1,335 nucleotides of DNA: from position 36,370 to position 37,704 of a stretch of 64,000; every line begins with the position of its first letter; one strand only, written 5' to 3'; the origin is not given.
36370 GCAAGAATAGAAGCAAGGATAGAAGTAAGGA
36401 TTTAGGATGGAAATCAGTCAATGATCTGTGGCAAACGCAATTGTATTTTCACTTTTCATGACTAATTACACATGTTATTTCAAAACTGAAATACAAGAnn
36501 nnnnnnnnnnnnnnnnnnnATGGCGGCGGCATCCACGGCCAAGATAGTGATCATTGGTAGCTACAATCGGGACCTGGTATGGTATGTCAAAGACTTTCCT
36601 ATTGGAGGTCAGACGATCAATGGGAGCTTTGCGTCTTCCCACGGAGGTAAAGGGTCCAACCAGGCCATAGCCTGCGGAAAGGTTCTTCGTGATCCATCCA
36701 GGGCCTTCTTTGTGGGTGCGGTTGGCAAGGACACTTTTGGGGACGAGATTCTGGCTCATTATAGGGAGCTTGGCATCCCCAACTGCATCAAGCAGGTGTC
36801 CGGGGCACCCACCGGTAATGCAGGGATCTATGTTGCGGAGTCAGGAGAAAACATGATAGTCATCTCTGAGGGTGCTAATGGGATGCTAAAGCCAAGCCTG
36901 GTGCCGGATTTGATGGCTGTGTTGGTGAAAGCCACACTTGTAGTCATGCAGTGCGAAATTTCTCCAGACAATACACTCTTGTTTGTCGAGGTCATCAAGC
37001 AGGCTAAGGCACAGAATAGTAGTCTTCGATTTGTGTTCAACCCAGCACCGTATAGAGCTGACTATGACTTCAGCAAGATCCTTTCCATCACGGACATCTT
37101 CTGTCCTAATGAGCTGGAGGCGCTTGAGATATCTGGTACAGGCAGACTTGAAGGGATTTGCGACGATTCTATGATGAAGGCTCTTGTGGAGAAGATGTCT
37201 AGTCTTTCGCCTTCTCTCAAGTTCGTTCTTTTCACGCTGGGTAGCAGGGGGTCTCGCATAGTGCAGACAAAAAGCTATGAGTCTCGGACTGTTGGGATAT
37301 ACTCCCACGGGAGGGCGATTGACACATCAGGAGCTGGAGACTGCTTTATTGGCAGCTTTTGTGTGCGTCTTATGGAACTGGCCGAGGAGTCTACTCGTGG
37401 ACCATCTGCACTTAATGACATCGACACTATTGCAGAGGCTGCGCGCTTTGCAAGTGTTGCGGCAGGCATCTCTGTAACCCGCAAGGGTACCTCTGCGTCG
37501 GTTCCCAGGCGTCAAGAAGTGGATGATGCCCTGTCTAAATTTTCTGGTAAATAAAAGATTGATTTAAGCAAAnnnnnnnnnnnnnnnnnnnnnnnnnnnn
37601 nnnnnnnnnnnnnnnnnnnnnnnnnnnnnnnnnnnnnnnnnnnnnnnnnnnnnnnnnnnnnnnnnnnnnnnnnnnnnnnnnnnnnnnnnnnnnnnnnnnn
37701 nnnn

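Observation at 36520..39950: Same-strand ribokinase / GlcN6P deaminase / membrane transporter cluster; the two enzymes are bacterial-type and GC-elevated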

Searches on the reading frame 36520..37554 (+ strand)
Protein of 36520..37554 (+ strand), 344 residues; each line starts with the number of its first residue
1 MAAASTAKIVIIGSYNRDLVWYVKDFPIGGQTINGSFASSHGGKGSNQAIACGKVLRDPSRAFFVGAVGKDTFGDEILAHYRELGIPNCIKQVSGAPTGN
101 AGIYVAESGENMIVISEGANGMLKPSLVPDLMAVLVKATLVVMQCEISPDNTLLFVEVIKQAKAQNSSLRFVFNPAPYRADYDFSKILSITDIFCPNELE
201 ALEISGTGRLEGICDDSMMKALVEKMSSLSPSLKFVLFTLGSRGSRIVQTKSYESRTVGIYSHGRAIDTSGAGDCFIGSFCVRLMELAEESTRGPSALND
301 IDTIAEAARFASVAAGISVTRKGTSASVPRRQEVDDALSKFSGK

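Call 3: search_protein_families(library=pfam, proteins=[window:36520-37554:+], max_evalue=0.01)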
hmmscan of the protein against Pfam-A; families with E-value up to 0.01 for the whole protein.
window:36520-37554:+ (344 aa): 1 family
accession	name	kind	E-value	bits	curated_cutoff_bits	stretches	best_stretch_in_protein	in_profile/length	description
PF00294.29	PfkB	-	9.9e-44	150.3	25.8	1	7-329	2-300/302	pfkB family carbohydrate kinase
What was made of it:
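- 36520..37554 (+): Ribokinase GL50803_15297 (PfkB family). Pfam PfkB E=1e-43 (call 3).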

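Call 9: search_solved_structures(query=window:36520-37554:+, max_evalue=1e-10, show_alignments=1)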
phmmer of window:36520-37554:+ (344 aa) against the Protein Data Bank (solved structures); distinct sequences matched with E-value up to 1e-10: 19.
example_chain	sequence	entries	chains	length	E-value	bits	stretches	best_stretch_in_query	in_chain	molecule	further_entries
6whj_A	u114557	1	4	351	1.2e-226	754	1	1-344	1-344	Ribokinase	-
1gqt_A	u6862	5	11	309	2.8e-36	128.5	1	7-338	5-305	RIBOKINASE | PROTEIN (RIBOKINASE)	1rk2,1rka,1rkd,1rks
4x8f_A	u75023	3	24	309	2.5e-35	125.4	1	7-340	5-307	Ribokinase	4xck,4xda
5byc_A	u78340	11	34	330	2e-32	115.8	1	6-285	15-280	Ribokinase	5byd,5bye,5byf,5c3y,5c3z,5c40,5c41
2fv7_A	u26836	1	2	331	2.1e-32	115.7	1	6-285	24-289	Ribokinase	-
11bl_A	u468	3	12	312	2.4e-32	115.6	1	8-338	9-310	Ribokinase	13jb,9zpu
6wjz_A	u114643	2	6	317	2.5e-32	115.5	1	7-285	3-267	Ribokinase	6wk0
3ry7_A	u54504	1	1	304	2.9e-30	108.7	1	6-335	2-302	Ribokinase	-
6znx_A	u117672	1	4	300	5.8e-28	101.2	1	9-336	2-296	Ribokinase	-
1vm7_A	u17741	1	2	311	1.7e-27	99.6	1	9-338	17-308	ribokinase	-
8cqx_A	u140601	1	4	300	2.1e-27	99.4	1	9-336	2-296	Ribokinase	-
9m8t_A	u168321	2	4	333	4.6e-27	98.2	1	9-334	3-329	Ribokinase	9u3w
5zwy_A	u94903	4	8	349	6.5e-27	97.7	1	8-334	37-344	Ribokinase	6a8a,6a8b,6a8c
6ilr_A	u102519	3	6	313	1.8e-25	93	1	8-336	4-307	Ribokinase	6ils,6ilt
3go6_A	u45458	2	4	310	1.8e-16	63.4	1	7-201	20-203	RIBOKINASE RBSK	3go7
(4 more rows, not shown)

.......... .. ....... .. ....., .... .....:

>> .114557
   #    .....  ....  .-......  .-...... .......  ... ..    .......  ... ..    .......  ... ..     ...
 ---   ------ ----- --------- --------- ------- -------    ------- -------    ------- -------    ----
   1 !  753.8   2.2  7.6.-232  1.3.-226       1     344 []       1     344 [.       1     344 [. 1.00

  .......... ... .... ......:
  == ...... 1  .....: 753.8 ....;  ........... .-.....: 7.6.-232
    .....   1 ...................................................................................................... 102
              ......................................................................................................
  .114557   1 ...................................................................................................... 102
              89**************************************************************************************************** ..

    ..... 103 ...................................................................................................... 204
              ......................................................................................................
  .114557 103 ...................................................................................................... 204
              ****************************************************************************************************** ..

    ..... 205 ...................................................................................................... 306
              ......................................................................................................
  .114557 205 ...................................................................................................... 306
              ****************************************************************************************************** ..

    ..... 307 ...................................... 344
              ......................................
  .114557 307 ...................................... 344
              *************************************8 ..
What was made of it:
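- On Ribokinase (PfkB, PF00294): 100% identity to 6WHJ (call 9).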

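Call 12: list_cluster_members(proteins=[window:36520-37554:+, window:37573-38364:+, window:38397-39950:+, window:35370-36350:-, window:39971-40792:-])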
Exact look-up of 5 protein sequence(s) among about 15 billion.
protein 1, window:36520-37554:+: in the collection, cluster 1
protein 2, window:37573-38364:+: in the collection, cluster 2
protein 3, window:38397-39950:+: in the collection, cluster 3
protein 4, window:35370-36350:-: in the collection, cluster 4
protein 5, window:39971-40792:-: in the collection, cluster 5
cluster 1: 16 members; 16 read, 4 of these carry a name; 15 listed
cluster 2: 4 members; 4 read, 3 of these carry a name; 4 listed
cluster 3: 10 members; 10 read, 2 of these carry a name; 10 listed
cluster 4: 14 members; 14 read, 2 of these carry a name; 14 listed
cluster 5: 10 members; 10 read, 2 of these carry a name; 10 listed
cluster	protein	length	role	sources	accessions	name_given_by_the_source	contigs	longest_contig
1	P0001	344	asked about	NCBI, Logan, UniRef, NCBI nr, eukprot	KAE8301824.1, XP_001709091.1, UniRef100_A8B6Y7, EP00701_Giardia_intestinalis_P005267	Ribokinase [Giardia duodenalis] | Ribokinase n=1 Tax=Giardia intestinalis (strain ATCC 50803 / WB clone C6) TaxID=184922 ... | Ribokinase [Giardia intestinalis]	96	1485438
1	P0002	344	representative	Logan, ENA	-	-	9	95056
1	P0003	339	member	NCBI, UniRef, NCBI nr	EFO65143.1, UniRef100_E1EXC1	Ribokinase [Giardia lamblia P15] | Ribokinase n=1 Tax=Giardia intestinalis (strain P15) TaxID=658858 RepID=E1EXC1_GIAIA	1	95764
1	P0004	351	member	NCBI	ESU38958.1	Ribokinase, partial [Giardia duodenalis]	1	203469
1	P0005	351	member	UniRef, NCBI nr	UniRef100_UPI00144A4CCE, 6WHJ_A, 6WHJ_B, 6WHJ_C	Ribokinase n=1 Tax=Giardia intestinalis (strain ATCC 50803 / WB clone C6) TaxID=184922 ... | Chain A, Ribokinase [Giardia lamblia ATCC 50803]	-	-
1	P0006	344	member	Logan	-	-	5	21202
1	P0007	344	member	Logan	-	-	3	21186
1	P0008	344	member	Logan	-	-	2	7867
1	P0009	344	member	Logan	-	-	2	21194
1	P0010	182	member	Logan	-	-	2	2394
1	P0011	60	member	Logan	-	-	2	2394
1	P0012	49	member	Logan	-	-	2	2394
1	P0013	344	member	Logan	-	-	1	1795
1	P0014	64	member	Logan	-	-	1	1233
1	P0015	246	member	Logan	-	-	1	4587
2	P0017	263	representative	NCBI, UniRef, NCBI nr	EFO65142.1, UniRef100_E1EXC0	Glucosamine-6-phosphate deaminase [Giardia lamblia P15] | Glucosamine-6-phosphate isomerase n=1 Tax=Giardia intestinalis (strain P15) TaxID=658858 ...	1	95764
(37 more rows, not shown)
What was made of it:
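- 36520..37554 (+): 100% identical over 344 aa to PDB 6WHJ and XP_001709091 (calls 9, 12).
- Exact protein matches to WB entries and to 6WHJ (calls 9, 12).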

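Call 22: find_homologous_proteins(query=window:36520-37554:+, max_evalue=1e-15)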
Query window:36520-37554:+ (344 aa): 291 proteins with E <= 1e-15 among 4080 candidates; the best 120 are listed.
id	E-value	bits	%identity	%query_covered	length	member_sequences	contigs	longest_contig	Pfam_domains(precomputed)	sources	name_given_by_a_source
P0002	1.8e-220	749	99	100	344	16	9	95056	PF00294.30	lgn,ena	-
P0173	2.1e-204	696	90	100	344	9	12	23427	PF00294.30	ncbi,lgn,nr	ncbi:Ribokinase [Giardia duodenalis ATCC 50581]|nr:Ribokinase [Giardia intestinalis ATCC 50581]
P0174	2.5e-193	659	85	99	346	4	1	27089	PF00294.30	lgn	-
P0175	1.7e-191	653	83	100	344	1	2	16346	PF00294.30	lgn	-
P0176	5.5e-101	356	54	97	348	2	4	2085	PF00294.30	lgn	-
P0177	9.6e-50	188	40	95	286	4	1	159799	PF00294.30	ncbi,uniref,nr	ncbi:Ribokinase [Hexamita inflata]|uniref:Ribokinase n=1 Tax=Hexamita inflata TaxID=28002 RepID=A0AA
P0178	2.7e-48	183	40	95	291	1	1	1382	PF00294.30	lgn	-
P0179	1.1e-46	178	39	81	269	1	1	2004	PF00294.30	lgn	-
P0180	8.0e-46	175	37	95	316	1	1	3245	PF00294.30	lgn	-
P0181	5.1e-41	159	38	97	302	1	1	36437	PF08543.18,PF01256.23,PF00294.30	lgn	-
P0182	1.8e-40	157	38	97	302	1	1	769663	PF08543.18,PF01256.23,PF00294.30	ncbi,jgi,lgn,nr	ncbi:MAG: ribokinase [Pleurocapsa minor GSE-CHR-MK-17-07R]|jgi:ribokinase|nr:ribokinase [Pleurocapsa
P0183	2.1e-40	157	38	96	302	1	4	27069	PF08543.18,PF00294.30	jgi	jgi:ribokinase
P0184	2.9e-38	150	37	95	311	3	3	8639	PF08543.18,PF00294.30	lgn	-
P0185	3.6e-38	150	36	97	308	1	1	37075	PF08543.18,PF00294.30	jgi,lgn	jgi:ribokinase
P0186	3.8e-38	150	36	97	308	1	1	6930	PF08543.18,PF00294.30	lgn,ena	-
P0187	5.2e-38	149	35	97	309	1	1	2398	PF08543.18,PF00294.30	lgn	-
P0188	1.0e-37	148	36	97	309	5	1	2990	PF08543.18,PF00294.30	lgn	-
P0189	7.3e-37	145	35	81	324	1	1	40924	PF00294.30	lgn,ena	-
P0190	1.5e-36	144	35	81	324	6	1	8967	PF00294.30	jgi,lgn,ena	-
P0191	2.0e-36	144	35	96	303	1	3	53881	PF08543.18,PF00294.30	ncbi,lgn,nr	ncbi:MAG: ribokinase [Anaerolineae bacterium]|nr:ribokinase [Anaerolineae bacterium]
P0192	1.2e-35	141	35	96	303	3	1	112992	PF08543.18,PF00294.30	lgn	-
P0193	1.3e-35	141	36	96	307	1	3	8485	PF08543.18,PF00294.30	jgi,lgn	jgi:ribokinase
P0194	1.3e-34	138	35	95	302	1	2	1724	PF08543.18,PF01256.23,PF00294.30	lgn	-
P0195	1.8e-34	137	32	99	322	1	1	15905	PF08543.18,PF00294.30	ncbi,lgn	ncbi:MAG: ribokinase [Promethearchaeota archaeon]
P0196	5.2e-34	136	35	97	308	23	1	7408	PF08543.18,PF00294.30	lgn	-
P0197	5.8e-34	136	33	97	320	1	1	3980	PF08543.18,PF00294.30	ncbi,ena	-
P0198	8.9e-34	135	34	96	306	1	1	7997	PF08543.18,PF00294.30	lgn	-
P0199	1.3e-33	135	35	95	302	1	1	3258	PF08543.18,PF00294.30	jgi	jgi:ribokinase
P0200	1.3e-33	135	33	95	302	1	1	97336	PF08543.18,PF01256.23,PF00294.30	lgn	-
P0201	3.6e-33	133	36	94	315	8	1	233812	PF08543.18,PF00294.30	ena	-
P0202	4.2e-33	133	36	82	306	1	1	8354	PF08543.18,PF00294.30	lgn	-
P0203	5.6e-33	133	33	96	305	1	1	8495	PF08543.18,PF00294.30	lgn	-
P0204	1.1e-32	132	35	99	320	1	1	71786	PF08543.18,PF00294.30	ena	-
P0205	1.5e-32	131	34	97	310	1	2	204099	PF08543.18,PF00294.30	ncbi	-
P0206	2.1e-32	131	34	95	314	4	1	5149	PF08543.18,PF01256.23,PF00294.30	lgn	-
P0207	2.3e-32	130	32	96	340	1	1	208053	PF00294.30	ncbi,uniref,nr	ncbi:hypothetical protein GpartN1_g5414.t1 [Galdieria partita]|uniref:Ribokinase n=1 Tax=Galdieria p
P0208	3.6e-32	130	35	83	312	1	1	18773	PF08543.18,PF00294.30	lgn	-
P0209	3.6e-32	130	33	98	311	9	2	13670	PF08543.18,PF00294.30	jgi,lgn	jgi:ribokinase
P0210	5.0e-32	129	34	97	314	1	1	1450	PF08543.18,PF00294.30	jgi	jgi:ribokinase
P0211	5.4e-32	129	33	98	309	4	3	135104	PF08543.18,PF00294.30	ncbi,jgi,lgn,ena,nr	ncbi:MAG TPA: ribokinase [Lentisphaeria bacterium]|nr:MAG: ribokinase [Lentisphaerae bacterium GWF2_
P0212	7.1e-32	129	34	95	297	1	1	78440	PF08543.18,PF00294.30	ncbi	-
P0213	9.9e-32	128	35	96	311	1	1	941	PF08543.18,PF00294.30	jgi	-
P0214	1.1e-31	128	32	97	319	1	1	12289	PF08543.18,PF00294.30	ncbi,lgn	ncbi:MAG: ribokinase [Candidatus Odinarchaeota archaeon]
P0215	1.3e-31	128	34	97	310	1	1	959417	PF08543.18,PF00294.30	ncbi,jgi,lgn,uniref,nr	ncbi:ribokinase [Ensifer sp.]|uniref:ribokinase n=1 Tax=Ensifer sp. TaxID=1872086 RepID=UPI00289B490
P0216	1.7e-31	128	35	96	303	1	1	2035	PF08543.18,PF00294.30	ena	-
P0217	1.9e-31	127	35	97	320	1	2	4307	PF00294.30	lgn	-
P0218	2.3e-31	127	31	97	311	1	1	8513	PF08543.18,PF00294.30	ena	-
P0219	2.3e-31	127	36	96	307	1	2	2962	PF08543.18,PF00294.30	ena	-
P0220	2.4e-31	127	34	96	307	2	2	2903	PF08543.18,PF00294.30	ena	-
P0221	3.1e-31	127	33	97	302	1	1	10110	PF08543.18,PF00294.30,PF25270.1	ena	-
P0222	3.2e-31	127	33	98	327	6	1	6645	PF08543.18,PF00294.30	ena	-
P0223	4.1e-31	126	34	96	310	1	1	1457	PF08543.18,PF00294.30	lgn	-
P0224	4.8e-31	126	33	97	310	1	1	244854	PF08543.18,PF00294.30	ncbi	-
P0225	5.2e-31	126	35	96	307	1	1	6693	PF08543.18,PF00294.30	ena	-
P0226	5.4e-31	126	34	97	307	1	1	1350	PF08543.18,PF01256.23,PF00294.30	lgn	-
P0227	6.0e-31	126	34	95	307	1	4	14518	PF08543.18,PF00294.30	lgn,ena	-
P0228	6.8e-31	126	33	97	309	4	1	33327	PF08543.18,PF00294.30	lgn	-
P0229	7.1e-31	126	32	94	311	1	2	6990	PF08543.18,PF00294.30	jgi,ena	-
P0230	8.3e-31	125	34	96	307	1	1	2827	PF08543.18,PF00294.30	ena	-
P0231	8.9e-31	125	35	95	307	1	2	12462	PF08543.18,PF00294.30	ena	-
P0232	1.1e-30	125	33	95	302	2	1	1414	PF08543.18,PF00294.30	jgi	jgi:ribokinase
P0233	1.1e-30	125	33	97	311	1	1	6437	PF08543.18,PF00294.30,PF25270.1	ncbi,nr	ncbi:MAG TPA: ribokinase [Edaphobacter sp.]|nr:ribokinase [Edaphobacter sp.]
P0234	1.1e-30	125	34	97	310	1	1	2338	PF08543.18,PF00294.30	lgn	-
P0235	1.1e-30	125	34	96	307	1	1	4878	PF08543.18,PF00294.30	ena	-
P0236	1.3e-30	125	34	97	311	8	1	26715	PF08543.18,PF00294.30,PF25270.1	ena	-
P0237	1.4e-30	125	34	95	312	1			PF08543.18,PF00294.30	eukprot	eukprot:Phypoly_transcript_13911.p1 GENE.Phypoly_transcript_13911~~Phypoly_transcript_13911.p1 ORF t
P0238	1.5e-30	125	34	97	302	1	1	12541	PF08543.18,PF00294.30,PF25270.1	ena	-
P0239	2.0e-30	124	33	96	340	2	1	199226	PF00294.30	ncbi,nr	ncbi:Ribokinase [Galdieria sulphuraria]|nr:Ribokinase [Galdieria sulphuraria]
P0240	2.0e-30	124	34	97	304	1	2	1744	PF08543.18,PF00294.30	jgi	jgi:ribokinase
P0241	2.1e-30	124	33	96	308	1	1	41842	PF08543.18,PF00294.30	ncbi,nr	ncbi:MAG: ribokinase [Alphaproteobacteria bacterium]|nr:ribokinase [Alphaproteobacteria bacterium]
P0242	2.4e-30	124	34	95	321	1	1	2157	PF08543.18,PF00294.30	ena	-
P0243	2.8e-30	124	33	97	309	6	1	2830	PF08543.18,PF00294.30,PF25270.1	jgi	jgi:ribokinase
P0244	3.2e-30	123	34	97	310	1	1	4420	PF08543.18,PF00294.30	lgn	-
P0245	3.4e-30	123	33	96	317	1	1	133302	PF08543.18,PF00294.30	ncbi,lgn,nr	ncbi:MAG TPA: ribokinase [Candidimonas sp.]|nr:ribokinase [Candidimonas sp.]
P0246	3.5e-30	123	31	97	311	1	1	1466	PF08543.18,PF01256.23,PF00294.30,PF25270.1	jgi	jgi:ribokinase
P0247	4.1e-30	123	33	98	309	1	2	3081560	PF08543.18,PF00294.30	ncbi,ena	-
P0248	5.4e-30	123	32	95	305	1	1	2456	PF08543.18,PF00294.30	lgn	-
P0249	7.6e-30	122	32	97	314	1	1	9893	PF08543.18,PF00294.30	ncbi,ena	-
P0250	8.3e-30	122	35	97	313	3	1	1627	PF08543.18,PF00294.30,PF25270.1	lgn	-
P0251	9.3e-30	122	35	97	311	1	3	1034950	PF08543.18,PF00294.30,PF25270.1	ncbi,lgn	-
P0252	1.4e-29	121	33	97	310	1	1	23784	PF08543.18,PF00294.30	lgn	-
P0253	1.4e-29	121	36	97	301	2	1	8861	PF00294.30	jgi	jgi:ribokinase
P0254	1.5e-29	121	34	97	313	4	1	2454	PF08543.18,PF00294.30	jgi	jgi:ribokinase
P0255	1.7e-29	121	34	91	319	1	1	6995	PF00294.30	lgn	-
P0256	1.8e-29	121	31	98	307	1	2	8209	PF08543.18,PF00294.30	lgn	-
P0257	2.6e-29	121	34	96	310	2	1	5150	PF08543.18,PF00294.30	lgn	-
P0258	2.7e-29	120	34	97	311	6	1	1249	PF08543.18,PF00294.30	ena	-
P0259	2.8e-29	120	34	97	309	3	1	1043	PF08543.18,PF00294.30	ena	-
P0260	3.2e-29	120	35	95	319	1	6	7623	PF08543.18,PF00294.30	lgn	-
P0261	3.2e-29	120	31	95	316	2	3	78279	PF00294.30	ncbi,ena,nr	ncbi:MAG: ribokinase [Xanthomonadales bacterium]|nr:ribokinase [Xanthomonadales bacterium]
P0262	3.7e-29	120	33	97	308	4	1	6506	PF08543.18,PF00294.30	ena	-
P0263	5.9e-29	119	33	98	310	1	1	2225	PF08543.18,PF00294.30,PF25270.1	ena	-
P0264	6.3e-29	119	34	96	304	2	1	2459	PF08543.18,PF00294.30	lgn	-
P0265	6.4e-29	119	33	80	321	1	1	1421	PF08543.18,PF00294.30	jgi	jgi:ribokinase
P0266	6.5e-29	119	32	97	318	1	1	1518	PF08543.18,PF00294.30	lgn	-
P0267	7.1e-29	119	32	96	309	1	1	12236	PF08543.18,PF00294.30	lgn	-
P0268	7.6e-29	119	33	97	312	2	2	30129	PF08543.18,PF00294.30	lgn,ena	-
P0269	7.8e-29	119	32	96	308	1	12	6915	PF08543.18,PF00294.30,PF25270.1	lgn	-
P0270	8.2e-29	119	33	97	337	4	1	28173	PF08543.18,PF00294.30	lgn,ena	-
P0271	1.0e-28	119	33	99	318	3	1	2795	PF08543.18,PF00294.30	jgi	jgi:ribokinase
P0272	1.1e-28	118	33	98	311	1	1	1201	PF08543.18,PF00294.30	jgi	jgi:ribokinase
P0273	1.4e-28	118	33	80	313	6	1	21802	PF08543.18,PF00294.30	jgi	jgi:ribokinase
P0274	1.4e-28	118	34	99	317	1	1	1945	PF08543.18,PF00294.30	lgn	-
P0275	1.6e-28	118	31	97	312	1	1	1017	PF08543.18,PF00294.30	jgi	-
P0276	2.1e-28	117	32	95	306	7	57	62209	PF08543.18,PF00294.30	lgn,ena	-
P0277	2.3e-28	117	32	96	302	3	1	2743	PF08543.18,PF00294.30,PF25270.1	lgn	-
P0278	2.5e-28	117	32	99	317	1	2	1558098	PF08543.18,PF00294.30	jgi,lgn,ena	jgi:ribokinase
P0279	2.9e-28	117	35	97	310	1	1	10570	PF08543.18,PF00294.30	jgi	jgi:ribokinase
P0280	3.2e-28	117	33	99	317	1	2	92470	PF08543.18,PF00294.30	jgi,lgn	jgi:ribokinase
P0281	5.0e-28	116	33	97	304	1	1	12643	PF08543.18,PF01256.23,PF00294.30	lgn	-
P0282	5.5e-28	116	35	92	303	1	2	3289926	PF08543.18,PF00294.30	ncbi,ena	-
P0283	6.4e-28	116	32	97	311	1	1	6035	PF08543.18,PF00294.30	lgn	-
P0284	6.6e-28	116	34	91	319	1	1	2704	PF00294.30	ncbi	-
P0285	7.2e-28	116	32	98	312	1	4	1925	PF08543.18,PF00294.30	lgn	-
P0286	8.2e-28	116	33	97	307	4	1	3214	PF08543.18,PF01256.23,PF00294.30,PF25270.1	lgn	-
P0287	8.3e-28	116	35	97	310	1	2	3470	PF08543.18,PF00294.30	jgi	jgi:ribokinase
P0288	9.6e-28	115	34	96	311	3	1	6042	PF08543.18,PF00294.30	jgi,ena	-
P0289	1.0e-27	115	31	97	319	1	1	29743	PF08543.18,PF00294.30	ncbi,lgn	ncbi:MAG: ribokinase [Burkholderiaceae bacterium]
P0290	1.4e-27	115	33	96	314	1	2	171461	PF08543.18,PF00294.30,PF25270.1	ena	-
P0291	1.4e-27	115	31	95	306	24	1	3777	PF08543.18,PF00294.30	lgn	-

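Call 23: find_encoding_contigs(protein=P0176, flank=8000, max_places=4)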
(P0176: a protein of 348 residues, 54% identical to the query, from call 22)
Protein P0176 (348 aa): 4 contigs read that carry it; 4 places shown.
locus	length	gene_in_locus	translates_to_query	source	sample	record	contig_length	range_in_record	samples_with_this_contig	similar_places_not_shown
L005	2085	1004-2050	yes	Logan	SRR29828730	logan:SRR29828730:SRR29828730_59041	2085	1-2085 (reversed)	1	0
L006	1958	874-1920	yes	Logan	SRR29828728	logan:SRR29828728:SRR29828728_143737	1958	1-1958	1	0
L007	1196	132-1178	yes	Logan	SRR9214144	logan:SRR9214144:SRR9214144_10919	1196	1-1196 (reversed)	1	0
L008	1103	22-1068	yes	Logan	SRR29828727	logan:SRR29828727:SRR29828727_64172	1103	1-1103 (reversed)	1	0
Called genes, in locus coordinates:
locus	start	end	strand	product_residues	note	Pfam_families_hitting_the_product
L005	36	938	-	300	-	-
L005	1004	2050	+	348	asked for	PF00294:PfkB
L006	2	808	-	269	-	?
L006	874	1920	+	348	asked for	PF00294:PfkB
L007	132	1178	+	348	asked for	PF00294:PfkB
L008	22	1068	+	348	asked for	PF00294:PfkB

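Call 24: find_encoding_contigs(protein=P0175, flank=8000, max_places=2)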
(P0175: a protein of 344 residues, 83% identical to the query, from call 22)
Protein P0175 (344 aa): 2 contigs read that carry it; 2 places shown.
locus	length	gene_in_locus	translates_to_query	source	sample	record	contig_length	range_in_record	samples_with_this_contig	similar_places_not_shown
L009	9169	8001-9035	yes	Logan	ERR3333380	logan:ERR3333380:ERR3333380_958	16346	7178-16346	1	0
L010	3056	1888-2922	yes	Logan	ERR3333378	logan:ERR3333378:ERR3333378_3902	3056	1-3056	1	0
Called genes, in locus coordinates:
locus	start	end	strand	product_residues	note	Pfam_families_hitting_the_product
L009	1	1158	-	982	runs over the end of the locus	-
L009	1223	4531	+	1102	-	-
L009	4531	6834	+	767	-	-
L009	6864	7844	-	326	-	-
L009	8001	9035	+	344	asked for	PF00294:PfkB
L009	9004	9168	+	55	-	?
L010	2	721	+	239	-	?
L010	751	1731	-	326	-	-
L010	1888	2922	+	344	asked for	PF00294:PfkB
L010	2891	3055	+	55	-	?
